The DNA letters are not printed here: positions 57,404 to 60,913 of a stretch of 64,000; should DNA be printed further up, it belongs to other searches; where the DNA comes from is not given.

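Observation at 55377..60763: Translationally coupled large N6-adenine MTase plus SNF2 helicase: candidate minimal or novel defence/epigenetic module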

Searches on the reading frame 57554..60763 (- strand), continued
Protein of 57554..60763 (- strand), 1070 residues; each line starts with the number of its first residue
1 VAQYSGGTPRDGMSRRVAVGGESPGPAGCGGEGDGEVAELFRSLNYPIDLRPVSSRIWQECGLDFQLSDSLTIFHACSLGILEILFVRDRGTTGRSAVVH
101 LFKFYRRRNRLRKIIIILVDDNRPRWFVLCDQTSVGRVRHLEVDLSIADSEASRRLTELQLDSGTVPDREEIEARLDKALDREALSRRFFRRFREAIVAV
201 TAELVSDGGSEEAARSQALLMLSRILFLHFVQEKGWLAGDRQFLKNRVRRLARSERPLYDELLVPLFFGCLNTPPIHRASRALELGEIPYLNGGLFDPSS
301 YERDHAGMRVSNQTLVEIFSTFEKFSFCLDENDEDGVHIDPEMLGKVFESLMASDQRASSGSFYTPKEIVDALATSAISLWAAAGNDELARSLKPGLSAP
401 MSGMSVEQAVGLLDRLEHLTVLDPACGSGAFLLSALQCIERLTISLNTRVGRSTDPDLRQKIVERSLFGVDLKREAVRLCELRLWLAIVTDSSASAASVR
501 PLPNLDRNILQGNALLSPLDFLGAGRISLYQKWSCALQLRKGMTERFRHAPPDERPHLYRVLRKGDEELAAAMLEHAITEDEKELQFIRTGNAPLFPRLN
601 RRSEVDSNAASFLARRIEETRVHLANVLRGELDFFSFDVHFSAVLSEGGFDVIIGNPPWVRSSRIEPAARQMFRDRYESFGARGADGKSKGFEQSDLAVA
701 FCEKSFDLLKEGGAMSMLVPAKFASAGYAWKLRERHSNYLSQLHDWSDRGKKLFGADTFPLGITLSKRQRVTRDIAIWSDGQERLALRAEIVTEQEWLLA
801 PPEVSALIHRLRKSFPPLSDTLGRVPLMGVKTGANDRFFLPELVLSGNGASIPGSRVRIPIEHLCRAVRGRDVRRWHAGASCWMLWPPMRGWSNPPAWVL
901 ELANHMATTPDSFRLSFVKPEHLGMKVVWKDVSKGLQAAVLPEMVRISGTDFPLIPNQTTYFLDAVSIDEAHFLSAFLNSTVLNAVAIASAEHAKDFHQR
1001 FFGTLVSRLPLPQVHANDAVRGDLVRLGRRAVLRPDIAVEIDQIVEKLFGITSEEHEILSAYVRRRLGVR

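Call 19: find_related_loci(query=A1, collection=genome_contigs, flank=10000)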
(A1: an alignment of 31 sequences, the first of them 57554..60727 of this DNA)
Query A1 (1058 aa) in genome_contigs; peptide patterns used: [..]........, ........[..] (x = any residue, [..] = any of these).
600 stretches matched a pattern (row limit reached: there are more); 599 encode a relative of the query (tblastn E <= 1e-3); the best 80 are kept; 80 distinct loci.
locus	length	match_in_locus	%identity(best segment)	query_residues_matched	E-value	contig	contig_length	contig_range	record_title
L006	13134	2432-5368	46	27-1056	0e+0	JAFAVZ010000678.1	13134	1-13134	MAG: Acidobacteriota bacterium isolate CP_BM_RX_49 BM_RX_k147_8150517, whole genome shotgun sequence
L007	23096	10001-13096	45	22-1055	0e+0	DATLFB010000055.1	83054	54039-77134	MAG TPA_asm: Thermoanaerobaculia bacterium isolate SMAG_U14391 k141_1664152, whole genome shotgun sequence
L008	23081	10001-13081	45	23-1057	0e+0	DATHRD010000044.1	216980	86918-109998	MAG TPA_asm: Thermoanaerobaculia bacterium isolate SMAG_U12756 k141_3330184, whole genome shotgun sequence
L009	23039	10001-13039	46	21-1058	0e+0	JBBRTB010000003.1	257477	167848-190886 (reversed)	MAG: Thermoanaerobaculia bacterium isolate La2_metabat2.171 La2_metabat2.171_K_892737L257477_cov_43.3504, whole genome s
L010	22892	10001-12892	45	27-1058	0e+0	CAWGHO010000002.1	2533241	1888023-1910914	MAG: uncultured Acidobacteriota bacterium isolate MFD02840.bin.1.19 genome assembly, contig: contig_2141, whole genome s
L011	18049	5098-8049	46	21-1058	0e+0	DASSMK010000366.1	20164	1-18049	MAG TPA_asm: Thermoanaerobaculia bacterium isolate SMAG_U1196 k141_1738597, whole genome shotgun sequence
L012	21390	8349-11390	45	22-1056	0e+0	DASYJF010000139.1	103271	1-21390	MAG TPA_asm: Thermoanaerobaculia bacterium isolate SMAG_U4288 k141_2804870, whole genome shotgun sequence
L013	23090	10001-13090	46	25-1056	0e+0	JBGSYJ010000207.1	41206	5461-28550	MAG: Thermoanaerobaculia bacterium isolate JTS-RE88 k141_2741217, whole genome shotgun sequence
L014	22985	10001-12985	44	27-1055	0e+0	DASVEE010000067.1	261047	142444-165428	MAG TPA_asm: Thermoanaerobaculia bacterium isolate SMAG_U2052 k141_384892, whole genome shotgun sequence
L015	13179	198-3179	45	17-1056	0e+0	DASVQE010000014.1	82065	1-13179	MAG TPA_asm: Thermoanaerobaculia bacterium isolate SMAG_U3198 k141_269451, whole genome shotgun sequence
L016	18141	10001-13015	44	27-1058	0e+0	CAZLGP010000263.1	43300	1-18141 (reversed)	MAG TPA_asm: uncultured Thermoanaerobaculia bacterium isolate binchicken_co31_43 genome assembly, contig: k141_1491277,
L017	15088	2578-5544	44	21-1055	0e+0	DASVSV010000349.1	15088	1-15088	MAG TPA_asm: Thermoanaerobaculia bacterium isolate SMAG_U3271 k141_91930, whole genome shotgun sequence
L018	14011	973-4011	43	25-1055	0e+0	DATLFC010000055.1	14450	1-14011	MAG TPA_asm: Thermoanaerobaculia bacterium isolate SMAG_U14392 k141_3425393, whole genome shotgun sequence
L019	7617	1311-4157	45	28-1000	0e+0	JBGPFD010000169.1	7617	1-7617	MAG: Thermoanaerobaculia bacterium isolate OBJ_0618_7090110_75 k141_612128_length_7617_cov_22.7624, whole genome shotgun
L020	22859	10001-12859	43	21-1058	0e+0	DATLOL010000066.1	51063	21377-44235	MAG TPA_asm: Thermoanaerobaculia bacterium isolate SMAG_U13825 k141_4353239, whole genome shotgun sequence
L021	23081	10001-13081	45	21-1058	0e+0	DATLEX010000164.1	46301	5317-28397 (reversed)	MAG TPA_asm: Thermoanaerobaculia bacterium isolate SMAG_U14387 k141_894174, whole genome shotgun sequence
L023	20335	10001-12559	35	166-1018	2e-108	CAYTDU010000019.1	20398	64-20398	MAG TPA_asm: uncultured Gemmatimonadaceae bacterium isolate binchicken_co334_134 genome assembly, contig: NODE_4474_leng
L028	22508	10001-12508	34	163-1001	2e-100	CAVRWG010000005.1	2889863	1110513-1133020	MAG: uncultured Gemmatimonadaceae bacterium isolate MFD06229.bin.2.4 genome assembly, contig: contig_3193, whole genome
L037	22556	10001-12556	32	163-1001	7e-94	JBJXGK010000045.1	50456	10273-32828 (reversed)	MAG: Gemmatimonadaceae bacterium isolate F1F2.bin.309 k127_3153016, whole genome shotgun sequence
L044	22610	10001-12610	32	162-1020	3e-88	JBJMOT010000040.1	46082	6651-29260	MAG: Gemmatimonadaceae bacterium isolate H1_18_all_fractions_metab_conc_44_61_12 k255_2389621, whole genome shotgun sequ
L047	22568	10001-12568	33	161-1001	3e-94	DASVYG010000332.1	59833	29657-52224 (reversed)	MAG TPA_asm: Gemmatimonadaceae bacterium isolate SMAG_U2596 k141_790864, whole genome shotgun sequence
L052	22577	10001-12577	32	161-1000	5e-89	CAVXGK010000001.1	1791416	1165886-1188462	MAG: uncultured Gemmatimonadaceae bacterium isolate MFD05521.bin.1.51 genome assembly, contig: contig_28488, whole genom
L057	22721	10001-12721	27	166-1054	9e-80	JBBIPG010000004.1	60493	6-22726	MAG: Candidatus Fraserbacteria bacterium isolate CYS170214_bin_298 NODE_354_length_60493_cov_2.70412, whole genome shotg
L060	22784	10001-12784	28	166-1049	3e-79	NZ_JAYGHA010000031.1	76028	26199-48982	Anabaena sp. UHCC 0451 scaffold00031__length=76028, whole genome shotgun sequence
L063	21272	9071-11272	30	166-864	1e-76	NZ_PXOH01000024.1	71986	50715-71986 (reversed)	Aphanothece hegewaldii CCALA 016 NODE_71_length_71986_cov_82.6379_ID_75009, whole genome shotgun sequence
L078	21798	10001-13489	26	23-1049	7e-71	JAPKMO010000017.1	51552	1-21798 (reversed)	MAG: Anaerolineae bacterium isolate AMX57 NODE_17_length_51552_cov_1.554968:GC=0.600, whole genome shotgun sequence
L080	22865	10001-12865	25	166-1047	2e-70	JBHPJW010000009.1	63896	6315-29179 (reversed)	Fibrobacterota bacterium isolate SAG AM-315-M03 AM-315-M03_NODE_9, whole genome shotgun sequence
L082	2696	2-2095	32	407-1050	4e-69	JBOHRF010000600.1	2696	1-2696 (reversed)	MAG: Longimicrobiales bacterium isolate SD8032_metabat2.bin.1 NODE_19744_length_2696_cov_1.354613, whole genome shotgun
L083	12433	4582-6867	27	119-864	5e-66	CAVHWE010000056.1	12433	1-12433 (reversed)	bacterium isolate H07618-L1_cleanbin_000068 genome assembly, contig: Spades_H07618-L1_contig_3947, whole genome shotgun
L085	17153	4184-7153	26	138-1043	1e-65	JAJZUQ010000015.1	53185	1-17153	MAG: Deltaproteobacteria bacterium isolate SKS4.bin43 NODE_954_length_53185_cov_2.047910, whole genome shotgun sequence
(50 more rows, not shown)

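Call 25: search_protein_families(library=pfam, proteins=[L060:16317-19613:+, L080:6195-9488:+, L080:9488-13627:+, L023:12564-14924:+, L028:12700-14805:+, L023:8991-9521:+, L063:11910-13739:+, L060:14577-16283:+, L083:845-4174:+, L078:15511-18738:+], max_evalue=0.001)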
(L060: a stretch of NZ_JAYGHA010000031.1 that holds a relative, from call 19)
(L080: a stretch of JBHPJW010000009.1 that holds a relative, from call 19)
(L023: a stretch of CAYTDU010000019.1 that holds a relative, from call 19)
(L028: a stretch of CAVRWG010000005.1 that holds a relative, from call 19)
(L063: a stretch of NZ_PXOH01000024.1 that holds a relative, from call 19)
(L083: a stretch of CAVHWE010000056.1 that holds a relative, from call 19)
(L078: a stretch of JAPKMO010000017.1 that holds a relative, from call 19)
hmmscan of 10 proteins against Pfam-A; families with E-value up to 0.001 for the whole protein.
L060:16317-19613:+ (1099 aa): 5 families
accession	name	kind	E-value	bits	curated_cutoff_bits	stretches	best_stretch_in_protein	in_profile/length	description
PF00176.29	SNF2-rel_dom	-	7.9e-17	61.7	24.9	2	314-439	108-228/290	SNF2-related domain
PF00271.37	Helicase_C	-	4.1e-16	59.6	23.5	1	632-768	2-110/110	Helicase conserved C-terminal domain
PF13091.12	PLDc_2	-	8.4e-12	45.5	27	1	96-176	54-132/132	PLD-like domain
PF04851.21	ResIII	-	1.1e-09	38.8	22.5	1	230-376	2-163/164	Type III restriction enzyme, res subunit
PF00270.35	DEAD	-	1.1e-07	32.2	26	0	320-378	104-162/167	DEAD/DEAH box helicase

L080:6195-9488:+ (1098 aa): 6 families
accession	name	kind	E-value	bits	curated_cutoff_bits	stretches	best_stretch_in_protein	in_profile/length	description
PF00271.37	Helicase_C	-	2e-18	67.1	23.5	1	691-799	11-110/110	Helicase conserved C-terminal domain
PF00176.29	SNF2-rel_dom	-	5.3e-14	52.4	24.9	1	257-329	1-74/290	SNF2-related domain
PF13091.12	PLDc_2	-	3.4e-08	33.8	27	1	106-196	53-132/132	PLD-like domain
PF22590.2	Cas3-like_C_2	-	1.5e-06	28.8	27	1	705-797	16-103/106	CRISPR-associated nuclease/helicase Cas3, C-terminal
PF00270.35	DEAD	-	7e-05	23.1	26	0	335-404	99-162/167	DEAD/DEAH box helicase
PF04851.21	ResIII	-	9.2e-05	22.8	22.5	0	255-334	5-82/164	Type III restriction enzyme, res subunit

L080:9488-13627:+ (1380 aa): 6 families
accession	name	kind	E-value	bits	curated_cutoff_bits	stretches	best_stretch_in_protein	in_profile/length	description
PF07669.17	Eco57I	-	2e-41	142.4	25.3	1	487-792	1-171/171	Eco57I restriction-modification methylase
PF20217.3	DUF6577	-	1.4e-29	103.7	27.8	1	1177-1368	2-198/204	Family of unknown function (DUF6577)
PF12950.13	TaqI_C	-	7.2e-15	55.7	26.5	1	914-1075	2-118/118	TaqI-like C-terminal specificity domain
PF02384.22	N6_Mtase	-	1.9e-13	50.9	20.4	1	689-809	114-236/311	N-6 DNA Methylase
PF20473.4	MmeI_Mtase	-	1.9e-10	40.8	27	1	432-509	9-85/259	MmeI, DNA-methyltransferase domain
PF01170.24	UPF0020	-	0.00039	20.6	22.3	0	436-504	22-94/197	RMKL-like, methyltransferase domain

L023:12564-14924:+ (787 aa): 4 families
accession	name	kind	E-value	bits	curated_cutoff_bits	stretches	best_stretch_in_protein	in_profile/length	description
PF00271.37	Helicase_C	-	1.2e-14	54.9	23.5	1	412-534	2-110/110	Helicase conserved C-terminal domain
PF00176.29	SNF2-rel_dom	-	1.2e-11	44.8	24.9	1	170-223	127-179/290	SNF2-related domain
PF04851.21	ResIII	-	2.4e-10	41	22.5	1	168-207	125-162/164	Type III restriction enzyme, res subunit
PF00270.35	DEAD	-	4.2e-05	23.8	26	1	140-208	88-161/167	DEAD/DEAH box helicase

L028:12700-14805:+ (702 aa): 4 families
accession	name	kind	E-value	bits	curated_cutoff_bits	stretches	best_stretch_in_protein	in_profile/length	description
PF00271.37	Helicase_C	-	3.4e-16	59.9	23.5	1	324-443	4-110/110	Helicase conserved C-terminal domain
PF00176.29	SNF2-rel_dom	-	2e-11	43.9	24.9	1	93-150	122-178/290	SNF2-related domain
PF04851.21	ResIII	-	3.7e-08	33.9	22.5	0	76-136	99-163/164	Type III restriction enzyme, res subunit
PF00270.35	DEAD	-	0.00023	21.3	26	0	97-140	118-164/167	DEAD/DEAH box helicase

L023:8991-9521:+ (177 aa): 1 family
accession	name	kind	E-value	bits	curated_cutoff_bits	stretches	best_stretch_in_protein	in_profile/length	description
PF04167.18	DUF402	-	1.6e-14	54.3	23.9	1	56-122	2-68/68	Protein of unknown function (DUF402)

L063:11910-13739:+ (610 aa): 5 families
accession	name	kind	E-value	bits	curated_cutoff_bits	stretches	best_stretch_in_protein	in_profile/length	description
PF13175.12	AAA_15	-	2.9e-29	103.3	32.1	2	147-309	224-374/374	AAA ATPase domain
PF13304.12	AAA_21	-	6.9e-17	62.9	27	1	31-310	4-304/304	AAA domain, putative AbiEii toxin, Type IV TA system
PF02463.25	SMC_N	-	7e-10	39.1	40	1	4-306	2-199/220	RecF/RecN/SMC N terminal domain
PF11536.14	DUF3226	-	2e-05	24.9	27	1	373-571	3-207/208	Protein of unknown function (DUF3226)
PF13514.12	AAA_27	-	0.00092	19.3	22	0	3-50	2-51/206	AAA domain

L060:14577-16283:+ (569 aa): 4 families
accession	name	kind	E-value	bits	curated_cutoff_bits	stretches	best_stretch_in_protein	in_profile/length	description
PF04542.20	Sigma70_r2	-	8.9e-22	77.1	24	1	270-334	1-65/71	Sigma-70 region 2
PF04545.22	Sigma70_r4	-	1.3e-15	57.1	24.1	1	434-487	1-50/50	Sigma-70, region 4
PF00140.25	Sigma70_r1_2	-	2.5e-07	31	22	1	192-224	1-33/34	Sigma-70 factor, region 1.2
PF04539.22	Sigma70_r3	-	6e-06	26.7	25.3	1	351-419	3-72/78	Sigma-70 region 3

L083:845-4174:+ (1110 aa): 7 families
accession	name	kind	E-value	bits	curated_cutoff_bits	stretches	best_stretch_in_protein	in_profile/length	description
PF00271.37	Helicase_C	-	1.5e-17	64.2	23.5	1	701-814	8-110/110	Helicase conserved C-terminal domain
PF00176.29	SNF2-rel_dom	-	4.3e-10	39.6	24.9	1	253-321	1-73/290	SNF2-related domain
PF04851.21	ResIII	-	9.7e-09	35.8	22.5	1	253-401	7-162/164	Type III restriction enzyme, res subunit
PF13091.12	PLDc_2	-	2.9e-08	34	27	1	109-194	57-132/132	PLD-like domain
PF00270.35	DEAD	-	2.7e-06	27.6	26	0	348-402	115-161/167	DEAD/DEAH box helicase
PF22590.2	Cas3-like_C_2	-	2.2e-05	25.1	27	1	712-812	3-103/106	CRISPR-associated nuclease/helicase Cas3, C-terminal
PF06087.18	Tyr-DNA_phospho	-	0.00086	18.7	22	0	127-177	343-400/445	Tyrosyl-DNA phosphodiesterase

L078:15511-18738:+ (1076 aa): 4 families
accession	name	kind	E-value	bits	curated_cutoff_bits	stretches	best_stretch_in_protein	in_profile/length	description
PF00271.37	Helicase_C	-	3.4e-15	56.7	23.5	1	636-770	3-110/110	Helicase conserved C-terminal domain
PF00176.29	SNF2-rel_dom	-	3.8e-12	46.3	24.9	1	312-439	81-226/290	SNF2-related domain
PF13091.12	PLDc_2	-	1.1e-08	35.5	27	1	110-178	63-132/132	PLD-like domain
PF04851.21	ResIII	-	1.9e-07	31.6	22.5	0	316-376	106-163/164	Type III restriction enzyme, res subunit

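Call 40: find_encoding_contigs(protein=P0001, flank=10000, max_places=2)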
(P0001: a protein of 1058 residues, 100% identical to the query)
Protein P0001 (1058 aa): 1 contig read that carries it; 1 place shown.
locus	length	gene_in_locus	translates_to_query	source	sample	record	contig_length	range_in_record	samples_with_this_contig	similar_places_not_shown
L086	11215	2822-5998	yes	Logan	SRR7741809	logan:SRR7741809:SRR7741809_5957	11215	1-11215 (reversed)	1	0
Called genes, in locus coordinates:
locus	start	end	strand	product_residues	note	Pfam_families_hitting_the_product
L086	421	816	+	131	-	PF12836:HHH_3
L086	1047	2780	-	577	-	PF01663:Phosphodiest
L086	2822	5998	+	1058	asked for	PF01170:UPF0020 (faint), PF02384:N6_Mtase (weak), PF20473:MmeI_Mtase, PF07669:Eco57I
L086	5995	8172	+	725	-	PF04851:ResIII (faint), PF00176:SNF2-rel_dom, PF00271:Helicase_C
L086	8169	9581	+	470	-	PF00072:Response_reg, PF00158:Sigma54_activat, PF13191:AAA_16 (weak), PF14532:Sigma54_activ_2, PF00004:AAA (weak), PF07728:AAA_5 (weak), PF25601:AAA_lid_14, PF02954:HTH_8 (weak)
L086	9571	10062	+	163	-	PF02643:DUF192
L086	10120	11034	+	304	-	PF01694:Rhomboid (weak)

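Call 49: search_protein_families(library=pfam, proteins=[L085:9065-11839:+, L085:11886-15521:+, L085:7942-9018:+, L080:13700-14785:+, L080:14793-15791:+, L080:15804-16925:+, L083:8046-8513:+, L057:16864-17346:+, L057:17353-19770:+, L078:18629-19615:+], max_evalue=0.001)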
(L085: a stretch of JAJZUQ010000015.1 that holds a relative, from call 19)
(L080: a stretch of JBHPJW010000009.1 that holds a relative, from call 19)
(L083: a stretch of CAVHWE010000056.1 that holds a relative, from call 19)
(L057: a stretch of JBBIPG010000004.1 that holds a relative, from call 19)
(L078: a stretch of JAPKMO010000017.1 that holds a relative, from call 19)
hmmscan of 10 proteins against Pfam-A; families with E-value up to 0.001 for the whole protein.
L085:9065-11839:+ (925 aa): 3 families
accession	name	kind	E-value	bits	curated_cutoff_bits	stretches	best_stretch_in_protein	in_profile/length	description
PF16565.11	MIT_C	-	4.2e-47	160.1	25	1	781-920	1-141/142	Phospholipase D-like domain at C-terminus of MIT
PF00350.29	Dynamin_N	-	4.4e-22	79.3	27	1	71-299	1-164/168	Dynamin family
PF01926.29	MMR_HSR1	-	2e-09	38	21.9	0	70-108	1-39/113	50S ribosome-binding GTPase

L085:11886-15521:+ (1212 aa): 8 families
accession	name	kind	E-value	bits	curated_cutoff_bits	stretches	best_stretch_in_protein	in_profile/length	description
PF13604.12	AAA_30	-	1.4e-32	113.4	27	1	580-731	4-142/191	AAA domain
PF13245.12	AAA_19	-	1.5e-32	113.1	25.1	1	583-722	3-134/134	AAA domain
PF01443.25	Viral_helicase1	-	5e-14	53.1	21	2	951-1052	117-226/228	Viral superfamily 1 RNA helicase core domain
PF13538.12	UvrD_C_2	-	5.3e-13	49.1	27.4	1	1005-1052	1-51/52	UvrD-like helicase C-terminal domain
PF13086.12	AAA_11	-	3e-11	44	27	2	676-720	213-253/257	AAA domain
PF05970.20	PIF1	-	7.2e-07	29.4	25.9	1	596-753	26-192/223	PIF1-like helicase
PF13401.12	AAA_22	-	2.3e-06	28.4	27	1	591-716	4-125/130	AAA domain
PF00580.27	UvrD-helicase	-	1.2e-05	25.6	23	1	582-645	6-67/271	UvrD/REP helicase N-terminal domain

L085:7942-9018:+ (359 aa): 1 family
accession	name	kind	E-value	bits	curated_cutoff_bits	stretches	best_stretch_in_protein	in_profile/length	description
PF08843.17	AbiEii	-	1e-23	85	22.5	1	40-258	8-192/238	Nucleotidyl transferase AbiEii toxin, Type IV TA system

L080:13700-14785:+ (362 aa): 1 family
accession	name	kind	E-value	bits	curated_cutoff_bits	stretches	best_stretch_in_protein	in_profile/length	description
PF08843.17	AbiEii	-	1.8e-20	74.3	22.5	1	40-230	8-191/238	Nucleotidyl transferase AbiEii toxin, Type IV TA system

L080:14793-15791:+ (333 aa): 0 families

L080:15804-16925:+ (374 aa): 2 families
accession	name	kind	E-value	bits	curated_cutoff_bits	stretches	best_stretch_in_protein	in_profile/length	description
PF21407.2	SduA_N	-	9.6e-27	93.6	27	1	8-109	1-102/102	Shedu protein SduA, N-terminal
PF14082.12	SduA_C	-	4.6e-23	82.6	27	1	201-359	3-158/159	Shedu protein SduA, C-terminal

L083:8046-8513:+ (156 aa): 0 families

L057:16864-17346:+ (161 aa): 3 families
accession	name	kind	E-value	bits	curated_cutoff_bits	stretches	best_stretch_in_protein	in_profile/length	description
PF01799.25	Fer2_2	-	1.4e-33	115.3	30.3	1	77-150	1-75/75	[2Fe-2S] binding domain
PF00111.32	Fer2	-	5.7e-10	39.4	21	1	10-64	2-73/77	2Fe-2S iron-sulfur cluster binding domain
PF13085.11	Fer2_3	-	3e-06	27.7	27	1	40-82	49-90/107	2Fe-2S iron-sulfur cluster binding domain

L057:17353-19770:+ (806 aa): 3 families
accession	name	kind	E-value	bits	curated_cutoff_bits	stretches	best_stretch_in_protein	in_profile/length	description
PF02738.23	MoCoBD_1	-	2.4e-80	269.6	27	1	150-392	5-244/244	Molybdopterin cofactor-binding domain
PF20256.3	MoCoBD_2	-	1e-64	219.2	27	1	420-699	8-283/283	Molybdopterin cofactor-binding domain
PF01315.27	Ald_Xan_dh_C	-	6.9e-30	104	31.3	1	24-130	1-110/110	Aldehyde oxidase and xanthine dehydrogenase, a/b hammerhead domain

L078:18629-19615:+ (329 aa): 2 families
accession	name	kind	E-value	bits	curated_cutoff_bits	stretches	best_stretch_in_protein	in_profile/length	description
PF20703.3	nSTAND1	-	6.2e-13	49.6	27.1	1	258-301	1-44/379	Novel STAND NTPase 1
PF13271.11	DUF4062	-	5.8e-07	30.1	24.7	1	49-151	1-82/82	Domain of unknown function (DUF4062)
